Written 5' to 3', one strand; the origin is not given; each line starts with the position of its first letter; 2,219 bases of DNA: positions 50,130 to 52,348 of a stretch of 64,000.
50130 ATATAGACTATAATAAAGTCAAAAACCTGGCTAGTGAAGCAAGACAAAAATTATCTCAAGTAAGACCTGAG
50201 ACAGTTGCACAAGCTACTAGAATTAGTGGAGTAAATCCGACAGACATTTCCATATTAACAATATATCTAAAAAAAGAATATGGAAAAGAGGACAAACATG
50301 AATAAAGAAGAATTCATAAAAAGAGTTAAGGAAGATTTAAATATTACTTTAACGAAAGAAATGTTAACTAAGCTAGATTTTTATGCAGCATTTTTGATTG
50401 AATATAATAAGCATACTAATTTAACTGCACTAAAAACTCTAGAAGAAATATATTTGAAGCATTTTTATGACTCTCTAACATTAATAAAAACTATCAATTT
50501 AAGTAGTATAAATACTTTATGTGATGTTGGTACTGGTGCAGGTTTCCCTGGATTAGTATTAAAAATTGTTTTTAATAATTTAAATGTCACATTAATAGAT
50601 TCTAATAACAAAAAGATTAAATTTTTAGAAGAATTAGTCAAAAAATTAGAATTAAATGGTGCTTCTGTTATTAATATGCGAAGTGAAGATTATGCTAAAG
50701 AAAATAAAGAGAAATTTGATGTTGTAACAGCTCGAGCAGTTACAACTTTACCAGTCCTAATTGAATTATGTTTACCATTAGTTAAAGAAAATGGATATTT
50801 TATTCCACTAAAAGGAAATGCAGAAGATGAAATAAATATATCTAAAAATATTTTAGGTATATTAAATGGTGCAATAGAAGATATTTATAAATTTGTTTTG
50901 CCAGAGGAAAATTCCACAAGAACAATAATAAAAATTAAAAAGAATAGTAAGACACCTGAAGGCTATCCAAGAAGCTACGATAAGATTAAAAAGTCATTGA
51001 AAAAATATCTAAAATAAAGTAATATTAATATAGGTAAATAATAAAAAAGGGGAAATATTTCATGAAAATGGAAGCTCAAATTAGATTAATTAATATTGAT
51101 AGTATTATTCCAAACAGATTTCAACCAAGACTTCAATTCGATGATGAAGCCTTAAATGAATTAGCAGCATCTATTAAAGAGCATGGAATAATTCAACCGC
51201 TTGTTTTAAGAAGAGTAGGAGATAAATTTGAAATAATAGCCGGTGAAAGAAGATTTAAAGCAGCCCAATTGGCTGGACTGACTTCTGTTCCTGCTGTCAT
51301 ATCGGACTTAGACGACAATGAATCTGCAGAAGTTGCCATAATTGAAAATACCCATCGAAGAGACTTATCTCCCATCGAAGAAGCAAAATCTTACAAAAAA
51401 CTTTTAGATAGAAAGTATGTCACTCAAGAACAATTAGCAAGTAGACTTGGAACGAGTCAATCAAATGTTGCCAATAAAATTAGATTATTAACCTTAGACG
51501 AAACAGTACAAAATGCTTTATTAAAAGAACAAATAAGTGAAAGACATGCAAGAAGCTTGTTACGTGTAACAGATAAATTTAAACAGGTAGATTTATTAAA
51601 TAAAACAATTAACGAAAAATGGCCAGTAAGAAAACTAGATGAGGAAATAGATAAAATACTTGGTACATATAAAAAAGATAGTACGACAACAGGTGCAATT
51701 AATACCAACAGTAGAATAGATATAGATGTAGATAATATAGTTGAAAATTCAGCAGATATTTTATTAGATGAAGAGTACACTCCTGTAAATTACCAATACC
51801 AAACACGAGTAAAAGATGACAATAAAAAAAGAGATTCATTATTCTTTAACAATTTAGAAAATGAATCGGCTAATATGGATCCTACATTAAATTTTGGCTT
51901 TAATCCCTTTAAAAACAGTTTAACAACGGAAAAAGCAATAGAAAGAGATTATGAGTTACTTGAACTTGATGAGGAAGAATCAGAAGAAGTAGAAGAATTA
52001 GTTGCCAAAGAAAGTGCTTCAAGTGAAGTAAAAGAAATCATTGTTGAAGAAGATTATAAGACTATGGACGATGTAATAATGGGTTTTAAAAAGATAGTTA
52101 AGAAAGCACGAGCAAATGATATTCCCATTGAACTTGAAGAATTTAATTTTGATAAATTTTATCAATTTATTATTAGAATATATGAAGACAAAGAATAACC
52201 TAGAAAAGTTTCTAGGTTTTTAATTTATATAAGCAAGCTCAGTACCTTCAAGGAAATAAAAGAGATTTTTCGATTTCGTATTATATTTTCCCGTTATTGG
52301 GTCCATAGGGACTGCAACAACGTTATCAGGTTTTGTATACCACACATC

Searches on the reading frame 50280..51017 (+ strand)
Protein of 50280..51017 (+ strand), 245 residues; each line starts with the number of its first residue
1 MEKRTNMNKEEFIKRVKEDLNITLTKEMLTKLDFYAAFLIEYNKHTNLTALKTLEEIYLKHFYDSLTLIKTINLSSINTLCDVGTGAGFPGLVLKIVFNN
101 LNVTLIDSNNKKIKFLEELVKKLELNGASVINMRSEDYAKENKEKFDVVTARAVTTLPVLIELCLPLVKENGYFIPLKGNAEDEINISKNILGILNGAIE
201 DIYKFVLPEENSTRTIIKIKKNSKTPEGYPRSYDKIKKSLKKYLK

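Call 8: search_protein_families(library=pfam, proteins=[window:50280-51017:+])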
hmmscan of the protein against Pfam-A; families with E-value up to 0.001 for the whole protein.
window:50280-51017:+ (245 aa): 6 families
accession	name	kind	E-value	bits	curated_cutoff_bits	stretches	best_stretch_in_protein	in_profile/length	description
PF02527.21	GidB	-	1.5e-47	161.7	27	1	30-190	3-161/184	rRNA small subunit methyltransferase G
PF13847.12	Methyltransf_31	-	3.6e-09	36.9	27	1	78-175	5-108/145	Methyltransferase domain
PF05175.20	MTS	-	7.6e-06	26.1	23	1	66-149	21-102/170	Methyltransferase small domain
PF13649.12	Methyltransf_25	-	9.2e-05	23.5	27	1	81-154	2-74/97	Methyltransferase domain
PF13679.12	Methyltransf_32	-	0.00018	22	27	1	73-151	22-107/143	Methyltransferase domain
PF08242.18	Methyltransf_12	-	0.00035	21.7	30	1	82-154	2-74/98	Methyltransferase domain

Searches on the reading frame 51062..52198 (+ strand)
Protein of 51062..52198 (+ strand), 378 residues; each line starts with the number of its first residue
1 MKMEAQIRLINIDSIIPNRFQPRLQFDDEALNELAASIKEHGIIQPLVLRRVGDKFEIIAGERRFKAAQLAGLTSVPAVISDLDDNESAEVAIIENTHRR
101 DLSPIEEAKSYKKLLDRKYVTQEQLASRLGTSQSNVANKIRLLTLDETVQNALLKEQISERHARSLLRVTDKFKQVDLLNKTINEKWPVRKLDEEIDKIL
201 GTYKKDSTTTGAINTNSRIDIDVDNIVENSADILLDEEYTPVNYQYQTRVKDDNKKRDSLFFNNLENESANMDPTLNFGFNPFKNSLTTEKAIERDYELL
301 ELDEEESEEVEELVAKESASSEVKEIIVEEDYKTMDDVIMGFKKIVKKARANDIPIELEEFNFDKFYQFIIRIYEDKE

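Call 8: search_protein_families(library=pfam, proteins=[window:51062-52198:+])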
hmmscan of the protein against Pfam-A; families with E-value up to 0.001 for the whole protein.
window:51062-52198:+ (378 aa): 2 families
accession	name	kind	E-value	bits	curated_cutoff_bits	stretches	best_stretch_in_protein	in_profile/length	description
PF02195.25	ParB_N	-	1.8e-34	118.1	26.3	1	6-97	2-94/95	ParB N-terminal domain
PF17762.8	HTH_ParB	-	1.1e-31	109.4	22.6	1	101-199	2-100/102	ParB HTH domain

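Call 10: find_encoding_contigs(protein=window:51062-52198:+, flank=3000, max_places=4)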
Protein window:51062-52198:+ (378 aa): 20 contigs read that carry it; 3 places shown.
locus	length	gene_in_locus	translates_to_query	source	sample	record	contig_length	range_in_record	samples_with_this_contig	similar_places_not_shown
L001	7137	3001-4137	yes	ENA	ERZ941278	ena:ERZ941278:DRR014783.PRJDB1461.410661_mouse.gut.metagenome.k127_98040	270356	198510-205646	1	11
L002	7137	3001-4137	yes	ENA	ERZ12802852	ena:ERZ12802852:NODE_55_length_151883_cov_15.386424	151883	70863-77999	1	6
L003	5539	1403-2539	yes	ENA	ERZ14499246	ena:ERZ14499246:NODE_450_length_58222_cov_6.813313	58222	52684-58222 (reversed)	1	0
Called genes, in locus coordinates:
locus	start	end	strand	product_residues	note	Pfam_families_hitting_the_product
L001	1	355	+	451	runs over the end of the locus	PF10396:TrmE_N, PF12631:MnmE_helical, PF00350:Dynamin_N (faint), PF01926:MMR_HSR1, PF02421:FeoB_N, PF04548:AIG1 (weak)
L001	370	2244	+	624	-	PF00890:FAD_binding_2 (weak), PF01134:GIDA, PF07992:Pyr_redox_2 (weak), PF12831:FAD_oxidored (weak), PF21680:GIDA_C_1st, PF13932:SAM_GIDA_C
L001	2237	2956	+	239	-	PF02527:GidB, PF05175:MTS (weak), PF13847:Methyltransf_31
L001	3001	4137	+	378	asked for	PF02195:ParB_N, PF17762:HTH_ParB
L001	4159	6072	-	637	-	PF00912:Transgly, PF00905:Transpeptidase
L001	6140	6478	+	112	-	-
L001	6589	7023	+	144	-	-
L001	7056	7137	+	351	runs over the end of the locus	PF03462:PCRF, PF16326:ABC_tran_CTD (faint), PF00472:RF-1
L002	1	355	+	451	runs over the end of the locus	PF10396:TrmE_N, PF12631:MnmE_helical, PF00350:Dynamin_N (faint), PF01926:MMR_HSR1, PF02421:FeoB_N, PF04548:AIG1 (weak)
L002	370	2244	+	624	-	PF00890:FAD_binding_2 (weak), PF01134:GIDA, PF07992:Pyr_redox_2 (weak), PF12831:FAD_oxidored (weak), PF21680:GIDA_C_1st, PF13932:SAM_GIDA_C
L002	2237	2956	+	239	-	PF02527:GidB, PF05175:MTS (weak), PF13847:Methyltransf_31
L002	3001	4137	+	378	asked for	PF02195:ParB_N, PF17762:HTH_ParB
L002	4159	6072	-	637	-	PF00912:Transgly, PF00905:Transpeptidase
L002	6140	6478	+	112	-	-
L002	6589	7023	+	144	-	-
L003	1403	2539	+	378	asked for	PF02195:ParB_N, PF17762:HTH_ParB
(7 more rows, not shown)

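Call 34: search_solved_structures(query=window:51062-52198:+, show_alignments=3, max_evalue=1e-10)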
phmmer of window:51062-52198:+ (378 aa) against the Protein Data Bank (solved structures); distinct sequences matched with E-value up to 1e-10: 12.
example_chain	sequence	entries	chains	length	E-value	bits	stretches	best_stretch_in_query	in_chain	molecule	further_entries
7ng0_A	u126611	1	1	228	1.1e-58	202.5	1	6-202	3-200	Nucleoid occlusion protein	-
7nfu_A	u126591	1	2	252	1.7e-58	201.9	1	5-202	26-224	Nucleoid occlusion protein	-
7ol9_A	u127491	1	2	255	3.4e-49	171.3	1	6-201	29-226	Nucleoid occlusion protein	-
6sdk_A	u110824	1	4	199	3.8e-49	171.2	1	8-198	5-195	Stage 0 sporulation protein J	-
4umk_A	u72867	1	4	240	2.4e-44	155.4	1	10-194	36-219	PROBABLE CHROMOSOME-PARTITIONING PROTEIN PARB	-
1vz0_A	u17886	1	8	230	1.1e-43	153.2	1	10-172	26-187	Chromosome-partitioning protein Spo0J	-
7bnk_A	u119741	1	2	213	1.7e-43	152.6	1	9-207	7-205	ParB family protein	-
7o0n_A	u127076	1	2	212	1.1e-42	149.9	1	9-207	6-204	ParB family protein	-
7bnr_A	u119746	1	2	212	1.2e-42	149.9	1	9-207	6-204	ParB family protein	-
6t1f_A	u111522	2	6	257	1.1e-34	123.7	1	13-172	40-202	Chromosome-partitioning protein ParB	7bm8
6y93_A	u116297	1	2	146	2.1e-23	86.6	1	87-201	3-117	Nucleoid occlusion protein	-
6s6h_A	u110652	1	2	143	1.6e-14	57.4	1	90-172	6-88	Chromosome-partitioning protein ParB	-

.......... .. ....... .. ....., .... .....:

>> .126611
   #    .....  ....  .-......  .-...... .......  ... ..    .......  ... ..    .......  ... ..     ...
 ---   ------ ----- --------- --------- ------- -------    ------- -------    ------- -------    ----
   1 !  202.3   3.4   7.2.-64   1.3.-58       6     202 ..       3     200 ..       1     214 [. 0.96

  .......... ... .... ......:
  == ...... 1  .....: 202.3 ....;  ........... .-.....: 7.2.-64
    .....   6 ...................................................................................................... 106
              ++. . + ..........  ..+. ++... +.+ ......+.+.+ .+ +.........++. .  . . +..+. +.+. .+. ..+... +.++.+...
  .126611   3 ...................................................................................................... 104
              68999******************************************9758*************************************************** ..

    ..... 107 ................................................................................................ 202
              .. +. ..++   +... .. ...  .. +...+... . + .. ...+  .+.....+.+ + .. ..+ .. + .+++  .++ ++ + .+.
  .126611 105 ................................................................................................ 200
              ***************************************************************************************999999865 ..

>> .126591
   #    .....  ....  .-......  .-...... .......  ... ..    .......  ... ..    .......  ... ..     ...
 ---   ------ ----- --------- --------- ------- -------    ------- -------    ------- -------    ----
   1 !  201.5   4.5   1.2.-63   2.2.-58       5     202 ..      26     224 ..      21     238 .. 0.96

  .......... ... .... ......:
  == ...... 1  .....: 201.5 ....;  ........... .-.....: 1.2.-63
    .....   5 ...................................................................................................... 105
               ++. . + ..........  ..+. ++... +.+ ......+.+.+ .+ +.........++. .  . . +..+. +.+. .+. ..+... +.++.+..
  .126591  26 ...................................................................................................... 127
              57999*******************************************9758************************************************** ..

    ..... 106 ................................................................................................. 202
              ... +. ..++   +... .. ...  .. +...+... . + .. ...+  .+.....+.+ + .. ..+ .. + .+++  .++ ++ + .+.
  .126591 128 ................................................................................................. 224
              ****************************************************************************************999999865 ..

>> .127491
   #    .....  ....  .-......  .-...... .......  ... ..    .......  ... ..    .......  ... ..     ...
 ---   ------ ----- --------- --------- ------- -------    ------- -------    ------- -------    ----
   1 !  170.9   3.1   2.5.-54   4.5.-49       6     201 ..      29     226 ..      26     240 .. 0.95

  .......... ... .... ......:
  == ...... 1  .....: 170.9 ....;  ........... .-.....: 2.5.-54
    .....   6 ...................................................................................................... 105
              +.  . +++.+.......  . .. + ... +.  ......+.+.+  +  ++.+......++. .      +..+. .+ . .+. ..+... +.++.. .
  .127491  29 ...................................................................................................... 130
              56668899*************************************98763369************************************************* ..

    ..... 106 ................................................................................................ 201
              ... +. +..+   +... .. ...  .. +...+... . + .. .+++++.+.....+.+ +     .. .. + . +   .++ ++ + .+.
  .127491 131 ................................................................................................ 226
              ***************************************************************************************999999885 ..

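Call 36: search_protein_families(library=ncbifam, proteins=[window:51062-52198:+], max_evalue=0.001)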
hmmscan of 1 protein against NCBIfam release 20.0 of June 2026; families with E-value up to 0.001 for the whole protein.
window:51062-52198:+ (378 aa): 8 families
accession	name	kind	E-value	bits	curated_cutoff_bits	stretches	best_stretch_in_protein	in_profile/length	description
TIGR04285.1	nucleoid_noc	exception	1.6e-79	266.9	315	1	7-221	2-219/255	nucleoid occlusion protein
TIGR00180.1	parB_part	domain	7.9e-52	175.7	58.45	1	4-180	2-183/186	ParB/RepB/Spo0J family partition protein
TIGR03734.1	PRTRC_parB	hypoth_equivalog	8.7e-38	130.2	278.6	1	21-202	7-192/555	PRTRC system ParB family protein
TIGR03454.1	partition_RepB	equivalog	3.2e-19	69.5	201.5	1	6-142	63-200/325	plasmid partitioning protein RepB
NF010406.0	PRK13832.1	subfamily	3.3e-13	49.1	640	1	27-154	25-150/578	plasmid partitioning protein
NF010440.0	PRK13866.1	equivalog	3.7e-07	29.6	522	1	20-137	78-197/336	plasmid partitioning protein RepB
NF010252.0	PRK13698.1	equivalog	0.00011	21.2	274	1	27-119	85-175/323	ParB/RepB/Spo0J family plasmid partition protein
NF053625.1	SerKinSerKArch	equivalog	0.0009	18.5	380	0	19-87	23-94/244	ADP-dependent L-serine kinase SerK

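Call 39: list_cluster_members(proteins=[window:51062-52198:+, window:35742-38207:-, window:43138-44496:-])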
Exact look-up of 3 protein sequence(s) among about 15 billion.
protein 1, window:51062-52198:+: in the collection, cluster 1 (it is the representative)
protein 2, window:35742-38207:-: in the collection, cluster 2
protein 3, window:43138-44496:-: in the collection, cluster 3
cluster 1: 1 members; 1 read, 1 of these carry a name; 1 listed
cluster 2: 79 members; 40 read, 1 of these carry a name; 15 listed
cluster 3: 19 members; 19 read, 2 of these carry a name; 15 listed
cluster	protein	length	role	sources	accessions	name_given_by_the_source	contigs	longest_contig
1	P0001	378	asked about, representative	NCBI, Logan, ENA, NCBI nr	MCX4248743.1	MAG: ParB/RepB/Spo0J family partition protein [Bacilli bacterium] | ParB/RepB/Spo0J family partition protein [Bacilli bacterium]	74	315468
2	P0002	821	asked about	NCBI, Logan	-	-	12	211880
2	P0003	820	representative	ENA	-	-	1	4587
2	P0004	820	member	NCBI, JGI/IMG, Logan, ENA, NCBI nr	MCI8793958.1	MAG: DNA gyrase subunit A [Bacilli bacterium] | DNA gyrase subunit A | DNA gyrase subunit A [Bacilli bacterium]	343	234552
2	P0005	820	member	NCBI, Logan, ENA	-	-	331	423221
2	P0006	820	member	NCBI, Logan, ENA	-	-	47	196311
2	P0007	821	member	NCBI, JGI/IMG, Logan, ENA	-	-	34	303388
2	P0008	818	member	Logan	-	-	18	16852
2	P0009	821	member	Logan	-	-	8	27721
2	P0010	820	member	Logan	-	-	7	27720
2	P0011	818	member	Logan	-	-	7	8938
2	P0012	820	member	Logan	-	-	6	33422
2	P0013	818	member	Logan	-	-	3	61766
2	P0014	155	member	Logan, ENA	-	-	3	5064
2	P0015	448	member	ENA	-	-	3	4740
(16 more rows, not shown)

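Call 45: find_homologous_proteins(query=P0001, max_evalue=1e-20)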
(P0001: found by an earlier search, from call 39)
Query P0001 (378 aa): 7917 proteins with E <= 1e-20 among 8000 candidates; the best 120 are listed.
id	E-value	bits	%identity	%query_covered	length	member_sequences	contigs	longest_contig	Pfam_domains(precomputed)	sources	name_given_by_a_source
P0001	3.3e-235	798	100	100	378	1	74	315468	PF17762.9,PF02195.27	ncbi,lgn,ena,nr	ncbi:MAG: ParB/RepB/Spo0J family partition protein [Bacilli bacterium]|nr:ParB/RepB/Spo0J family par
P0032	1.1e-234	796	100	100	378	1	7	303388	PF17762.9,PF02195.27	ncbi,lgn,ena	-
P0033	1.1e-234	796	100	100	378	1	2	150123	PF17762.9,PF02195.27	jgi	-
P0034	1.3e-234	796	100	100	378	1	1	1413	PF17762.9,PF02195.27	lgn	-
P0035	3.6e-234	794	100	100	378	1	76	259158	PF17762.9,PF02195.27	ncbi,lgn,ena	-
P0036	8.5e-234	793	99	100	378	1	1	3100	PF17762.9,PF02195.27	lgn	-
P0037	1.0e-233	793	99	100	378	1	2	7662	PF17762.9,PF02195.27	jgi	-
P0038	1.2e-233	793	99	100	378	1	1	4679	PF17762.9,PF02195.27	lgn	-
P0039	2.4e-223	759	94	100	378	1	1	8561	PF17762.9,PF02195.27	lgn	-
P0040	2.5e-223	759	94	100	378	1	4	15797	PF17762.9,PF02195.27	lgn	-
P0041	1.8e-222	756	93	100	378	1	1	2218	PF17762.9,PF02195.27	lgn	-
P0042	2.2e-222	756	93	100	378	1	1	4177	PF17762.9,PF02195.27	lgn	-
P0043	6.3e-222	754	93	100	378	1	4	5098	PF17762.9,PF02195.27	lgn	-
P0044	1.3e-221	753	93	100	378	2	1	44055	PF17762.9,PF02195.27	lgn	-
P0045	3.2e-203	693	84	99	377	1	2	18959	PF17762.9,PF02195.27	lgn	-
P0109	4.9e-131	455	59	100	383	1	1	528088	PF17762.9,PF02195.27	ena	-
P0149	4.4e-127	442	60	99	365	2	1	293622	PF17762.9,PF02195.27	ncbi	-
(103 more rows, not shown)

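Call 53: find_encoding_contigs(protein=P0109, flank=10000, max_places=1)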
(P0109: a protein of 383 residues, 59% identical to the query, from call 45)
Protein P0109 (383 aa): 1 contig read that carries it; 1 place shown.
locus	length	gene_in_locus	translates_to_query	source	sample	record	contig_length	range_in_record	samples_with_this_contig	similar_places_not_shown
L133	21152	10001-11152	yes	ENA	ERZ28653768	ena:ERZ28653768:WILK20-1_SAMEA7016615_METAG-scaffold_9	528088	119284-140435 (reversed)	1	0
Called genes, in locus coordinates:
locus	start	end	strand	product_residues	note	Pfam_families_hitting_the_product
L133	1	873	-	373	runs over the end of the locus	PF00712:DNA_pol3_beta, PF02767:DNA_pol3_beta_2, PF02768:DNA_pol3_beta_3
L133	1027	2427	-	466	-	PF11638:DnaA_N, PF00308:Bac_DnaA, PF01695:IstB_IS21 (weak), PF13401:AAA_22 (weak), PF00004:AAA, PF08299:Bac_DnaA_C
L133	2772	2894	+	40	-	PF00468:Ribosomal_L34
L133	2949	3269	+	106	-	PF00825:Ribonuclease_P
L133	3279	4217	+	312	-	PF02096:60KD_IMP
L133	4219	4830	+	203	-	PF13083:KH_KhpA-B, PF01424:R3H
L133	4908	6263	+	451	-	PF10396:TrmE_N, PF12631:MnmE_helical, PF00009:GTP_EFTU (faint), PF01926:MMR_HSR1, PF02421:FeoB_N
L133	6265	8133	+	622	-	PF00890:FAD_binding_2 (faint), PF01134:GIDA, PF01946:Thi4 (faint), PF07992:Pyr_redox_2 (weak), PF12831:FAD_oxidored (weak), PF21680:GIDA_C_1st, PF13932:SAM_GIDA_C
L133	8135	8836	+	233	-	PF02527:GidB, PF13847:Methyltransf_31 (weak)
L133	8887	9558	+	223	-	PF01790:LGT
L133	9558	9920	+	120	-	-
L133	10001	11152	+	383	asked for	PF02195:ParB_N, PF17762:HTH_ParB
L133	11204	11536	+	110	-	-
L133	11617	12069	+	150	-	-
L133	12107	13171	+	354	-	PF03462:PCRF, PF00472:RF-1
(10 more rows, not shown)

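Call 54: find_encoding_contigs(protein=P0149, flank=10000, max_places=1)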
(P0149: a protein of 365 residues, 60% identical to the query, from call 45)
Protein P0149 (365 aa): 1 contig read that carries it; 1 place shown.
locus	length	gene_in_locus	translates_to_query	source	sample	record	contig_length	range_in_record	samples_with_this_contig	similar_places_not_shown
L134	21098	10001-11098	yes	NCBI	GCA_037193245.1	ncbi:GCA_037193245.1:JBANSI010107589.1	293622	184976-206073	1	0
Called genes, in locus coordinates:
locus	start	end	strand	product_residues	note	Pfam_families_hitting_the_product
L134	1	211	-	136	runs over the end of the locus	PF06338:ComK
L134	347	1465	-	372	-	PF00712:DNA_pol3_beta, PF02767:DNA_pol3_beta_2, PF02768:DNA_pol3_beta_3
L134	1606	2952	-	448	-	PF11638:DnaA_N, PF13173:AAA_14 (faint), PF00308:Bac_DnaA, PF00004:AAA (weak), PF09848:SLFN-g3_helicase (weak), PF13401:AAA_22 (faint), PF08299:Bac_DnaA_C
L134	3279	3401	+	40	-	PF00468:Ribosomal_L34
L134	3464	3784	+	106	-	PF00825:Ribonuclease_P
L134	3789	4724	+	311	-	PF02096:60KD_IMP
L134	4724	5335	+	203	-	PF13083:KH_KhpA-B, PF01424:R3H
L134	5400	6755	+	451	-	PF10396:TrmE_N, PF00350:Dynamin_N (faint), PF12631:MnmE_helical, PF00009:GTP_EFTU (faint), PF01926:MMR_HSR1, PF02421:FeoB_N, PF04548:AIG1 (weak)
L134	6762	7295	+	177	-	PF00583:Acetyltransf_1, PF13673:Acetyltransf_10, PF13508:Acetyltransf_7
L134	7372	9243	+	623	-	PF00890:FAD_binding_2 (faint), PF01134:GIDA, PF03486:HI0933_like (faint), PF07992:Pyr_redox_2 (weak), PF12831:FAD_oxidored (weak), PF21680:GIDA_C_1st, PF13932:SAM_GIDA_C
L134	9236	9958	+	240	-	PF02527:GidB, PF13847:Methyltransf_31 (weak)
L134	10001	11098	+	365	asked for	PF02195:ParB_N, PF17762:HTH_ParB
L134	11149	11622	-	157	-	PF18936:DUF5684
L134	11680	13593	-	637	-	PF00912:Transgly, PF00905:Transpeptidase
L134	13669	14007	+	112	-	-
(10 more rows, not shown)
